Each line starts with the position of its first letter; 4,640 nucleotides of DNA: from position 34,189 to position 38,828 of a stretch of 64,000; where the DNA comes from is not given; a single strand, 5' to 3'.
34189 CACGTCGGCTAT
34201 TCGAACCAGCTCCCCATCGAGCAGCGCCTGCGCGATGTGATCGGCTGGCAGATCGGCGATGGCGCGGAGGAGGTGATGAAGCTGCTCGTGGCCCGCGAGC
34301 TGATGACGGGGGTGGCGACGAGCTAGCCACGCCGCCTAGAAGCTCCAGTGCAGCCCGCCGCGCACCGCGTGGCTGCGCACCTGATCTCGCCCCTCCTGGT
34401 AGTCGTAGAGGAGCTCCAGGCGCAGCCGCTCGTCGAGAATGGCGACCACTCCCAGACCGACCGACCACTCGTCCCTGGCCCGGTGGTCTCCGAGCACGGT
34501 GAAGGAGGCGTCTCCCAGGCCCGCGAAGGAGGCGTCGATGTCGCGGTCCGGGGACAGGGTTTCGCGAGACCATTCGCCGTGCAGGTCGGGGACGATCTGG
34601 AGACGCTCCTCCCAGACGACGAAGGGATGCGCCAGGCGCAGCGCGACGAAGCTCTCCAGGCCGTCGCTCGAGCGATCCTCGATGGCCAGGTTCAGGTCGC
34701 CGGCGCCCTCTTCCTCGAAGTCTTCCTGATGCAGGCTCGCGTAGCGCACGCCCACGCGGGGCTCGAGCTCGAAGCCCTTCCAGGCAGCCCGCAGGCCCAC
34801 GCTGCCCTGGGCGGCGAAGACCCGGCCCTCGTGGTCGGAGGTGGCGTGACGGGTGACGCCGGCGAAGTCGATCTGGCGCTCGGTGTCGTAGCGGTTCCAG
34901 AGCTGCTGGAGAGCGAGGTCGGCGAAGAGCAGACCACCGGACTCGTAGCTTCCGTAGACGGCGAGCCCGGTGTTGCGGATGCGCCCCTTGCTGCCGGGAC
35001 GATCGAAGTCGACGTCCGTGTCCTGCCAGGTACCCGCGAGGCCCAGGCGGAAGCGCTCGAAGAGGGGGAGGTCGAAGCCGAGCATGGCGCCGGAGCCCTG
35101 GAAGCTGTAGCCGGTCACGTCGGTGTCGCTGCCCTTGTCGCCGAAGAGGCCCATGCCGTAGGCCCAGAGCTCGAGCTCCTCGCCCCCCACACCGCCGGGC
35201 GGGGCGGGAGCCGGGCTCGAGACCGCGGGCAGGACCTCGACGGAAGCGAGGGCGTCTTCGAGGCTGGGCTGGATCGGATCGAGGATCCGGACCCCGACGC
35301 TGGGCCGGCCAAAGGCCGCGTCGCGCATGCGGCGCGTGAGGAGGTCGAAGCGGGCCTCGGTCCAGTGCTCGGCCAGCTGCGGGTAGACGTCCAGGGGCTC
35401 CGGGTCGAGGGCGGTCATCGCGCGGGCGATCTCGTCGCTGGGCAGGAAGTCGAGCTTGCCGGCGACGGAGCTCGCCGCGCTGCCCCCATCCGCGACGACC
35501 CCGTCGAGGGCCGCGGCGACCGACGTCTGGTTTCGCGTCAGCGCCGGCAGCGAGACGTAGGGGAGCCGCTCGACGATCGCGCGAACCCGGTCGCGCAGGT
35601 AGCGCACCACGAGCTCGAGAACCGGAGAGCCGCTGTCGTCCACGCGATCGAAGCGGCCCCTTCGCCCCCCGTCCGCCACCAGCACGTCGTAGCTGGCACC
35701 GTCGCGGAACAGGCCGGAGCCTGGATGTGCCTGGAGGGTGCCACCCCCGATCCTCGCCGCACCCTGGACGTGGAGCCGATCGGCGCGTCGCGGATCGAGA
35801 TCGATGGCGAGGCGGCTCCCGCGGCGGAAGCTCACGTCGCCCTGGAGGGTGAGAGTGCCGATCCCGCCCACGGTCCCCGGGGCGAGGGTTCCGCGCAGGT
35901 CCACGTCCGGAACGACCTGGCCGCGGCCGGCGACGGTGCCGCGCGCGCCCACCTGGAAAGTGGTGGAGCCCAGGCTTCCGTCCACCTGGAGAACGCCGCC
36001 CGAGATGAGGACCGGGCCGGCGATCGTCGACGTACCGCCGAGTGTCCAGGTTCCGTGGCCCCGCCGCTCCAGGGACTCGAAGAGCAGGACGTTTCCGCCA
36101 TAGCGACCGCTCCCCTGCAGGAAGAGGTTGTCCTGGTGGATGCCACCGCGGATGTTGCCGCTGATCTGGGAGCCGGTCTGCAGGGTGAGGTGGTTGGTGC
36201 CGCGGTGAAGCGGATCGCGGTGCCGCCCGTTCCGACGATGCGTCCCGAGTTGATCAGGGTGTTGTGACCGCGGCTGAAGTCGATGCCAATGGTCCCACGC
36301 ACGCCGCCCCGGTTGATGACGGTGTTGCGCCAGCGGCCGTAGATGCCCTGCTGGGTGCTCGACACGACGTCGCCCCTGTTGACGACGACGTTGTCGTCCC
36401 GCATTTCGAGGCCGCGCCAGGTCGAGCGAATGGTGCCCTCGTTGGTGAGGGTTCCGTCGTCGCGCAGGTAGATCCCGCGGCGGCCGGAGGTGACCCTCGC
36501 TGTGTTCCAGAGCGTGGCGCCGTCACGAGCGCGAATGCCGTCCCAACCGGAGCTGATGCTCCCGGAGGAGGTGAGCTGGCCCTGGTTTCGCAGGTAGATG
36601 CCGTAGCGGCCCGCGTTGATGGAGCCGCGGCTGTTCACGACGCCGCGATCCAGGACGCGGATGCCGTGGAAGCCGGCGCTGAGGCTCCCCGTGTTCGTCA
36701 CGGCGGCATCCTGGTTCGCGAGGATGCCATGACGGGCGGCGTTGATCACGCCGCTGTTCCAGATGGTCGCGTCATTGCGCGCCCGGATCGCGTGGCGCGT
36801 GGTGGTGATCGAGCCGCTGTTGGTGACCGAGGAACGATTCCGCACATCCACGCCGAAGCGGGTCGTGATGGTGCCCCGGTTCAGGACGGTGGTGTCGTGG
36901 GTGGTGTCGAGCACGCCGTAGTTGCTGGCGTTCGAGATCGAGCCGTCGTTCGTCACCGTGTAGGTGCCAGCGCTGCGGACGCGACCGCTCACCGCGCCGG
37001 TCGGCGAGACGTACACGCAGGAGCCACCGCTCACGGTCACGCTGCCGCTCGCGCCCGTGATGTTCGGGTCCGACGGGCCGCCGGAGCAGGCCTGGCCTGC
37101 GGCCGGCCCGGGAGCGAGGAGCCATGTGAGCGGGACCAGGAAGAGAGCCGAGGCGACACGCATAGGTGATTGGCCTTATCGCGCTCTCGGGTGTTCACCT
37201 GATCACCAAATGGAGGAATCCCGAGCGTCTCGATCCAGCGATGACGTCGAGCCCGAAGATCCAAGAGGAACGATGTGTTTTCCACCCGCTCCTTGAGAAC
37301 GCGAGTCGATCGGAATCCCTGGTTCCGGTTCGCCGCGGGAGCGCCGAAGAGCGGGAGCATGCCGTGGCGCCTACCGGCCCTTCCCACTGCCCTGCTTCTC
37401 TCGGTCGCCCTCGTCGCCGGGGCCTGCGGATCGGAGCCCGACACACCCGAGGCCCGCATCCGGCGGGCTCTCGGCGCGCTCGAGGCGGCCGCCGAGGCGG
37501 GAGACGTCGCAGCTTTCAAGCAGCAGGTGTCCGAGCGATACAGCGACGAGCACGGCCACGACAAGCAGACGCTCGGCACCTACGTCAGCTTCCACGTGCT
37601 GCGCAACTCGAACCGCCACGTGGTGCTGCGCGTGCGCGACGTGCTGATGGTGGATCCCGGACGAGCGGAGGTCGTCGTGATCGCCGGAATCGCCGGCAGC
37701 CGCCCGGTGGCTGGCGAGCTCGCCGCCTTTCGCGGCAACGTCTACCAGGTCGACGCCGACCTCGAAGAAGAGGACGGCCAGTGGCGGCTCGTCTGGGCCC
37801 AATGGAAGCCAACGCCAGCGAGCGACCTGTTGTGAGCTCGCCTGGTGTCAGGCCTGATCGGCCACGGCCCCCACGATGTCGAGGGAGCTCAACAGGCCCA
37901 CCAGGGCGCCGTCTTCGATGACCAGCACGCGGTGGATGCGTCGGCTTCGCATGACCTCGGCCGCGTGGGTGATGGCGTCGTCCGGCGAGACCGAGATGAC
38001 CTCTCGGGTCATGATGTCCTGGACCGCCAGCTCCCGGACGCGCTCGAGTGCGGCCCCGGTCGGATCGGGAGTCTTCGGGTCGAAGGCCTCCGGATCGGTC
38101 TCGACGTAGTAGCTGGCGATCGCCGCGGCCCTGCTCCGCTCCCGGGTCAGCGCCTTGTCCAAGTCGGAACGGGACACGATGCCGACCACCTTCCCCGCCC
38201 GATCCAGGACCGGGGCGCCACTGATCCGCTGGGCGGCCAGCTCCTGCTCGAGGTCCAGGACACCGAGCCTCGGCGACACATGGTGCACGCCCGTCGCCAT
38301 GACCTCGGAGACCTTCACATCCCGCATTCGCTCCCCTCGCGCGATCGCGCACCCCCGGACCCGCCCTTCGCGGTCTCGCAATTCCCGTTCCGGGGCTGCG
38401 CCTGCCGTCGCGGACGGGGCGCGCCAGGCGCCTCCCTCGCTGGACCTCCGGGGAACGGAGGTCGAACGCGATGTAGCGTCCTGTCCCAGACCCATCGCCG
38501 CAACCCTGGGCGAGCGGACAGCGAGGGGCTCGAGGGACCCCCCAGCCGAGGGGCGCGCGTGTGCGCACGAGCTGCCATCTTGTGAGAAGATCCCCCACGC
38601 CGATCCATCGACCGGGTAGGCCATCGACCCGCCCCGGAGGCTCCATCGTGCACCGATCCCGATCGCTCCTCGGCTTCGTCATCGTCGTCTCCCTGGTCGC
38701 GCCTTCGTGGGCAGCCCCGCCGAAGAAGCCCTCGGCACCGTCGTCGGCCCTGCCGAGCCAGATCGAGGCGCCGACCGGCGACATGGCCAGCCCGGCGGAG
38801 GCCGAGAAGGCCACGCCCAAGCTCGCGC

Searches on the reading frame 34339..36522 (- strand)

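Call 60: search_protein_families(library=pfam, proteins=[window:34339-36522:-], max_evalue=0.00001)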
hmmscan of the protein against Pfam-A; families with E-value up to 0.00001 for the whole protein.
window:34339-36522:- (728 aa): 1 family
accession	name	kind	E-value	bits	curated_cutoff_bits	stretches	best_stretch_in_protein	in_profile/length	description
PF03797.25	Autotransporter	-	9e-51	173.5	26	1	452-707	1-255/255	Autotransporter beta-domain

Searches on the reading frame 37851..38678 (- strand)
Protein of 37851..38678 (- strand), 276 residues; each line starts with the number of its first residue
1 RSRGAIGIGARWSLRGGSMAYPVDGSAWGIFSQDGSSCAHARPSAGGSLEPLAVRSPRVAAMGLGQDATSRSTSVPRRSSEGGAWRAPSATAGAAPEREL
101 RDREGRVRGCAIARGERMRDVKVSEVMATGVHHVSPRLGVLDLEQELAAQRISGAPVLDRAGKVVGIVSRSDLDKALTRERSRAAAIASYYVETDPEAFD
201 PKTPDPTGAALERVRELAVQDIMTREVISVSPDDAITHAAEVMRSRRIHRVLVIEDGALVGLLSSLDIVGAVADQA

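Call 60: search_protein_families(library=pfam, proteins=[window:37851-38678:-], max_evalue=0.00001)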
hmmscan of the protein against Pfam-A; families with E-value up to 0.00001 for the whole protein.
window:37851-38678:- (276 aa): 1 family
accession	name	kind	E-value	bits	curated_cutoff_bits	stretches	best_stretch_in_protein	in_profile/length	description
PF00571.33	CBS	-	4.4e-24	85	24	2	219-273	1-56/57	CBS domain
